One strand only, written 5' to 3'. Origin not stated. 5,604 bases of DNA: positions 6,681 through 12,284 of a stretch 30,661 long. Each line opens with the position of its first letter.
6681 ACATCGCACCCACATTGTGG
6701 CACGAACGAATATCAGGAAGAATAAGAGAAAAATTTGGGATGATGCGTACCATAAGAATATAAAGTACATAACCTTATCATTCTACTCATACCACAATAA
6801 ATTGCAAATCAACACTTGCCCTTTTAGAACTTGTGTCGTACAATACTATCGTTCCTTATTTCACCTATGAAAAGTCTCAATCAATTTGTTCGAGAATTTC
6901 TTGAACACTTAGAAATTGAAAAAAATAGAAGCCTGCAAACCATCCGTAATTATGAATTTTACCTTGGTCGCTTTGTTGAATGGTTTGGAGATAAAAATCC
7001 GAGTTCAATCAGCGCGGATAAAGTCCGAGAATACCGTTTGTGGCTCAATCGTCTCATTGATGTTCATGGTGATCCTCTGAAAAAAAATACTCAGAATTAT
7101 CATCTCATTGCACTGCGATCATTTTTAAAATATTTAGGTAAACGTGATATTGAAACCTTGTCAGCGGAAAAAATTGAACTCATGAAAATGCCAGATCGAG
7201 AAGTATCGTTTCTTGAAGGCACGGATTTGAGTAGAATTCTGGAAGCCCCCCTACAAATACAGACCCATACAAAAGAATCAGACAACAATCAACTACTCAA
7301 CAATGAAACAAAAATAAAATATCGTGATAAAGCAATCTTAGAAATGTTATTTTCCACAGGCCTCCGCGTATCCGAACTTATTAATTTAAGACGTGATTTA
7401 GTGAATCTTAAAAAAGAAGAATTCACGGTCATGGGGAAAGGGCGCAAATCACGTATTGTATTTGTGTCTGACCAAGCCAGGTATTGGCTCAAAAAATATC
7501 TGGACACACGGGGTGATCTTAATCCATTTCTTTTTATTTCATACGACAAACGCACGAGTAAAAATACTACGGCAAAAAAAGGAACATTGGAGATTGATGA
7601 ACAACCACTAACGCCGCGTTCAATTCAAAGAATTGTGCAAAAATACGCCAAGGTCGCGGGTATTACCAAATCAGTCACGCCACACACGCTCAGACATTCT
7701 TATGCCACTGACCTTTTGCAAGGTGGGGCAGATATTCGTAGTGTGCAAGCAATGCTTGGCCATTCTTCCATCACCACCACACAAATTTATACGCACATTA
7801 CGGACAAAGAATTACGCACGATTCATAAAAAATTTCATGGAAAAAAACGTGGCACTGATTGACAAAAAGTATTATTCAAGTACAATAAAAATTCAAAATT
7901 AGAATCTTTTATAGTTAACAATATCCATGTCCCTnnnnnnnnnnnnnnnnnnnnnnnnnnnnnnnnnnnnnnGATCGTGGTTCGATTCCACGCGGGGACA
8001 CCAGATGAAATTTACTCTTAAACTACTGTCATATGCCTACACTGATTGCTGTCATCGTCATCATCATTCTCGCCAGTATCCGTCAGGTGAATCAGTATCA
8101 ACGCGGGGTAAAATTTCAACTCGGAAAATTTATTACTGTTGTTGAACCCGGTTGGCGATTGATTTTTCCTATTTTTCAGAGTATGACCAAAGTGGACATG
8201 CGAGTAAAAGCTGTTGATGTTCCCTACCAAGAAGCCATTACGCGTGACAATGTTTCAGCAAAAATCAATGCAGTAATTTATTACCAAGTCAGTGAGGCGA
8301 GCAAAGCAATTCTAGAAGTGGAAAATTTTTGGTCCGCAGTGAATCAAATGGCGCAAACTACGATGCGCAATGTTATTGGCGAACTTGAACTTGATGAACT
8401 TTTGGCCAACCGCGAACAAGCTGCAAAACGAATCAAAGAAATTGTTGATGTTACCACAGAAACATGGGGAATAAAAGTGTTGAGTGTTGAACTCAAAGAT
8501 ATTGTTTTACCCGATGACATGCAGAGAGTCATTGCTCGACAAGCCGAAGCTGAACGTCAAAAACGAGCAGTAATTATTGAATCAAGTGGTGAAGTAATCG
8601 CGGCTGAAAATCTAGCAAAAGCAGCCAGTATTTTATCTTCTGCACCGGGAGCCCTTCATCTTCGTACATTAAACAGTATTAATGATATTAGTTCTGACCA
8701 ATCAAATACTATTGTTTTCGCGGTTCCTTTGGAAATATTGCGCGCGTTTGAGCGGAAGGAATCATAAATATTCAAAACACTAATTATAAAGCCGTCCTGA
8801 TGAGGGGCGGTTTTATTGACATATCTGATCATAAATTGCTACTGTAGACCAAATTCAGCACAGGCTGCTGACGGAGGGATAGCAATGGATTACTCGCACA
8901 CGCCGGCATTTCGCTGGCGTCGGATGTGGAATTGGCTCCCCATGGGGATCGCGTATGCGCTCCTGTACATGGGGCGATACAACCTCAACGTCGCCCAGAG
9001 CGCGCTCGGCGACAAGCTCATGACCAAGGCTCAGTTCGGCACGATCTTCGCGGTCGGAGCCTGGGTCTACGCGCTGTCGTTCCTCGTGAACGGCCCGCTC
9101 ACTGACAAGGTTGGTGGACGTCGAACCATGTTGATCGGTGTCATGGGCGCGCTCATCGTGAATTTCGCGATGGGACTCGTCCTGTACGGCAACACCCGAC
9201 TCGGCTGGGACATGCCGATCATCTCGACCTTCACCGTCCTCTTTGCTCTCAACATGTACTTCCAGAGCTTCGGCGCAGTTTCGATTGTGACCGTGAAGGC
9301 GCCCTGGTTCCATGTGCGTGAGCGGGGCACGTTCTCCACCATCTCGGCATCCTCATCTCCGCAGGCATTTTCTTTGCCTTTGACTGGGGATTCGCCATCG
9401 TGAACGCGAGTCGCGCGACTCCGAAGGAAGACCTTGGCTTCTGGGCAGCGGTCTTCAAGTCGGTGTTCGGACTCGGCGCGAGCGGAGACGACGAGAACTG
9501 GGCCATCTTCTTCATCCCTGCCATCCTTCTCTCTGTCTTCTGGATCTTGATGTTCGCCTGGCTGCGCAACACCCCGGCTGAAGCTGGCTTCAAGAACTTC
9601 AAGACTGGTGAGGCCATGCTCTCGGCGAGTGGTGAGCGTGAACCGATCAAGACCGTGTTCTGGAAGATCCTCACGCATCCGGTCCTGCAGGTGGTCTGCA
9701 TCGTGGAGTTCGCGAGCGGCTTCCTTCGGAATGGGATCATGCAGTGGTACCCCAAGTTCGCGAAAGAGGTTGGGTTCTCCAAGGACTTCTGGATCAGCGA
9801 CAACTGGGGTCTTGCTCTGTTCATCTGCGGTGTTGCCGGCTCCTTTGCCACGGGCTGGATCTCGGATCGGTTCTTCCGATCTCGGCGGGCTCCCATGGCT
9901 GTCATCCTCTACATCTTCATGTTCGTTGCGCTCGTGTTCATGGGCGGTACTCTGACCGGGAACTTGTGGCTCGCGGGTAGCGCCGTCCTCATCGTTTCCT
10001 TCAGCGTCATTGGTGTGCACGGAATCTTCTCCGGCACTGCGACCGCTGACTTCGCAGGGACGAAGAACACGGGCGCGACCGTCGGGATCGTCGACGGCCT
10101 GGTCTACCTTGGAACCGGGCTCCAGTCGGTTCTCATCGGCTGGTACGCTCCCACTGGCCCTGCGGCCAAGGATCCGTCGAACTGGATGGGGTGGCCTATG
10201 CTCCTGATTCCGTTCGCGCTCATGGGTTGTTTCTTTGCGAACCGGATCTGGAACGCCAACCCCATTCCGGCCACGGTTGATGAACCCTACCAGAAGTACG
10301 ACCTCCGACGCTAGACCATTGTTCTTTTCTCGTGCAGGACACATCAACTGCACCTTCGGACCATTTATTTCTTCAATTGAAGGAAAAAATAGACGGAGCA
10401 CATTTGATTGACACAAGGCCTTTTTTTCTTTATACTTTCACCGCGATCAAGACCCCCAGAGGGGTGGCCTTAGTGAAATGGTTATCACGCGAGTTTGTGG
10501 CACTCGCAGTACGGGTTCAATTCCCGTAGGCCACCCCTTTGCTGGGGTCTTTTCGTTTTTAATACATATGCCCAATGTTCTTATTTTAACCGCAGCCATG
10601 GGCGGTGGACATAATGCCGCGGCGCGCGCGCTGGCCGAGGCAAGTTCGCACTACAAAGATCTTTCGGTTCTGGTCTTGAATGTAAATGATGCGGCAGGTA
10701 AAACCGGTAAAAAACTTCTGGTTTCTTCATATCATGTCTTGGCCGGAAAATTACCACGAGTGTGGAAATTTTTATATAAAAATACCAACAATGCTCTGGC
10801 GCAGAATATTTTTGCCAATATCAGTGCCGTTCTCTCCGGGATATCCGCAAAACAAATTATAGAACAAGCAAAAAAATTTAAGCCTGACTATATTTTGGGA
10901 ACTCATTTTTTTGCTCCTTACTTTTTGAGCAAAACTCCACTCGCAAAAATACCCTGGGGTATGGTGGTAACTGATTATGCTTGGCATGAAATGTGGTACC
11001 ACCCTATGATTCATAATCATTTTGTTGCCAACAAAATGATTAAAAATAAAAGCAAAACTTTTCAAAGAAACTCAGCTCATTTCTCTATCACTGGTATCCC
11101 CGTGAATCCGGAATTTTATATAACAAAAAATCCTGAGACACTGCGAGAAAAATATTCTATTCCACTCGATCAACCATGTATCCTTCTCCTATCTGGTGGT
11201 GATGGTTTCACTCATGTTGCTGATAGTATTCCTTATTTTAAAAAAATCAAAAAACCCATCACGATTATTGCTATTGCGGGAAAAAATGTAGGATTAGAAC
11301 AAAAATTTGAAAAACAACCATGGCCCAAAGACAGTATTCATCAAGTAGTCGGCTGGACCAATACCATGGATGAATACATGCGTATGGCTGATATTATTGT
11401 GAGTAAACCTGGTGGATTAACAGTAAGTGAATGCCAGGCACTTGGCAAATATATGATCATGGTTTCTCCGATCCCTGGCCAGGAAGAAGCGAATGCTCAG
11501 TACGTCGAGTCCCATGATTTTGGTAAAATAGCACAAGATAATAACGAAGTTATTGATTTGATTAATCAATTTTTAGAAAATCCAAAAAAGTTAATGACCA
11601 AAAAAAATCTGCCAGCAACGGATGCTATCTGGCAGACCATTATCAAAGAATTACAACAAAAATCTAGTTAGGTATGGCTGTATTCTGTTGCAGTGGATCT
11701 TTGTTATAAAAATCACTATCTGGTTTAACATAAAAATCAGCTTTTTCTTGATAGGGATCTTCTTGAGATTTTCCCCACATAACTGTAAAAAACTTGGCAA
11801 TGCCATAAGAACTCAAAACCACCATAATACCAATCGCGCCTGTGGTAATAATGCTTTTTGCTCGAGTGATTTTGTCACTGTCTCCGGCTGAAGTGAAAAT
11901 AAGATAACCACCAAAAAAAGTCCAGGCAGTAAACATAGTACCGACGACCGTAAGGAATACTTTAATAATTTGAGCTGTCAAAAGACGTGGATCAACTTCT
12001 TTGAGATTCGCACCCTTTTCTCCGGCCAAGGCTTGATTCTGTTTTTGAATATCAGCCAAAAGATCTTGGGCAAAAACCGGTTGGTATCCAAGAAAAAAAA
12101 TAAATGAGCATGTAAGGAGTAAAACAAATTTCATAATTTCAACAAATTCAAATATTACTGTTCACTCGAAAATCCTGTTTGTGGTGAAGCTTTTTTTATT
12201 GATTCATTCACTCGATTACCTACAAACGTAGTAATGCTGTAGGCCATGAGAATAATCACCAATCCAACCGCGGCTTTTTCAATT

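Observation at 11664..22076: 13-gene modular TrbC/VirB2-like pilin array with no T4SS machinery: candidate adhesin diversification system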

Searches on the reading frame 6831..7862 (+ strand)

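Call 67: search_protein_families(library=pfam, proteins=[window:6831-7862:+], max_evalue=0.001)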
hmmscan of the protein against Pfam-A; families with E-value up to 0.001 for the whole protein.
window:6831-7862:+ (343 aa): 4 families
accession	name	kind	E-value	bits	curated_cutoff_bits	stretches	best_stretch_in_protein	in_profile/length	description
PF00589.27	Phage_integrase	-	3.3e-43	147.9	27.1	1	150-326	6-171/172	Phage integrase family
PF02899.23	Phage_int_SAM_1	-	1.4e-12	48.1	22.3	1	21-104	2-81/83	Phage integrase, N-terminal SAM-like domain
PF13495.12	Phage_int_SAM_4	-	2.1e-10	41.3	27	1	21-108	3-84/85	Phage integrase, N-terminal SAM-like domain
PF13102.12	Phage_int_SAM_5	-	8.3e-05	23.3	22.3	1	16-101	2-81/98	Phage integrase SAM-like domain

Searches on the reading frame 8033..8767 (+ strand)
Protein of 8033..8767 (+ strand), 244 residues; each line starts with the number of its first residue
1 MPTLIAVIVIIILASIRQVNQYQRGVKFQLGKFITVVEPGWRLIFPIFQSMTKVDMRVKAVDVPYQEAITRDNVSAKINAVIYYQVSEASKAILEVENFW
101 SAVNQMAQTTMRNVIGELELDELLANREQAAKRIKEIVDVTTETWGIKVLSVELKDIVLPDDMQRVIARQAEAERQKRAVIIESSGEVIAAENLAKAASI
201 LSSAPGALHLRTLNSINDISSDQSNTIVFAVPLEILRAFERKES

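Call 67: search_protein_families(library=pfam, proteins=[window:8033-8767:+], max_evalue=0.001)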
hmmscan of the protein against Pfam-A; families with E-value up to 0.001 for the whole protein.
window:8033-8767:+ (244 aa): 2 families
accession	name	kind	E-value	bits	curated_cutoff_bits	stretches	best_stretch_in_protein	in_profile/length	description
PF01145.31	Band_7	-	8.2e-38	130.6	23.6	1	18-187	2-175/176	SPFH domain / Band 7 family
PF13421.11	Band_7_1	-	0.00012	22.3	24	1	101-171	135-207/211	SPFH domain-Band 7 family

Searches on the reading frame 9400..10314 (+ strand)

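Call 67: search_protein_families(library=pfam, proteins=[window:9400-10314:+], max_evalue=0.001)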
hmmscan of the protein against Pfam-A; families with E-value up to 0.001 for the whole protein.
window:9400-10314:+ (304 aa): 2 families
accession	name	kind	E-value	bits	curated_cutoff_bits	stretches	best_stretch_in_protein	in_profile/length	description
PF07690.21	MFS_1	-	1.8e-15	57.2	33.4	1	34-241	150-345/347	Major Facilitator Superfamily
PF03137.26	OATP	-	0.00023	20.1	25.8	1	34-181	217-379/545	Organic Anion Transporter Polypeptide (OATP) family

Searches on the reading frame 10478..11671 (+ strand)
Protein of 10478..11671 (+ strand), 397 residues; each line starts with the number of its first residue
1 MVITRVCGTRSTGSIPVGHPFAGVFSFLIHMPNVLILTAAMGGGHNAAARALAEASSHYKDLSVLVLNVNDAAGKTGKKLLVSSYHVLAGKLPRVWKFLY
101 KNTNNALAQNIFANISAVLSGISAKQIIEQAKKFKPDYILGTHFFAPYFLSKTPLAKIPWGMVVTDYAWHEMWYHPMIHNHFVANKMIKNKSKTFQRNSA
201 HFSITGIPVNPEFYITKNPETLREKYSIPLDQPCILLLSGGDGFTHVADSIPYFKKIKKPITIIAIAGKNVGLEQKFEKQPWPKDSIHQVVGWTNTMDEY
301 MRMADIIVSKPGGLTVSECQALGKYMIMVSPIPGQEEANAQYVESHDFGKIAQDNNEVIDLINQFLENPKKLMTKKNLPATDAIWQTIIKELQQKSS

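Call 5: search_protein_families(library=pfam, proteins=[window:10478-11671:+], max_evalue=0.01)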
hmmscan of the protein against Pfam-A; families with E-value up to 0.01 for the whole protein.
window:10478-11671:+ (397 aa): 2 families
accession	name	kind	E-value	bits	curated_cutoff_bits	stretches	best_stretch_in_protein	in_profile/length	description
PF06925.17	MGDG_synth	-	1.7e-20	74.3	25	1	45-209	1-169/169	Monogalactosyldiacylglycerol (MGDG) synthase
PF04101.22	Glyco_tran_28_C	-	2.9e-11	44.1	22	1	255-374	25-149/166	Glycosyltransferase family 28 C-terminal domain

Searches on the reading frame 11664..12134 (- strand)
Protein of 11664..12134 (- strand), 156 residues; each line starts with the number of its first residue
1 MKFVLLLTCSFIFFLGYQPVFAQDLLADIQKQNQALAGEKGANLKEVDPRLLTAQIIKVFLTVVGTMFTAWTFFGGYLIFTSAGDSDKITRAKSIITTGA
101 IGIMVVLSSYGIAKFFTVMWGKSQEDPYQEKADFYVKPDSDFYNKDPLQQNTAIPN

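Call 4: search_protein_families(library=pfam, proteins=[window:11664-12134:-], max_evalue=0.01)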
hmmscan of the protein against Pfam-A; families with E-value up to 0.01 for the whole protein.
window:11664-12134:- (156 aa): 2 families
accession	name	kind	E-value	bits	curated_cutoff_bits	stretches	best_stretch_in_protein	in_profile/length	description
PF18895.5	T4SS_pilin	-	7.2e-05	23.2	26.6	1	53-116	9-71/71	Type IV secretion system pilin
PF02308.21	MgtC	-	0.0038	18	31.4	1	61-119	47-107/121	MgtC family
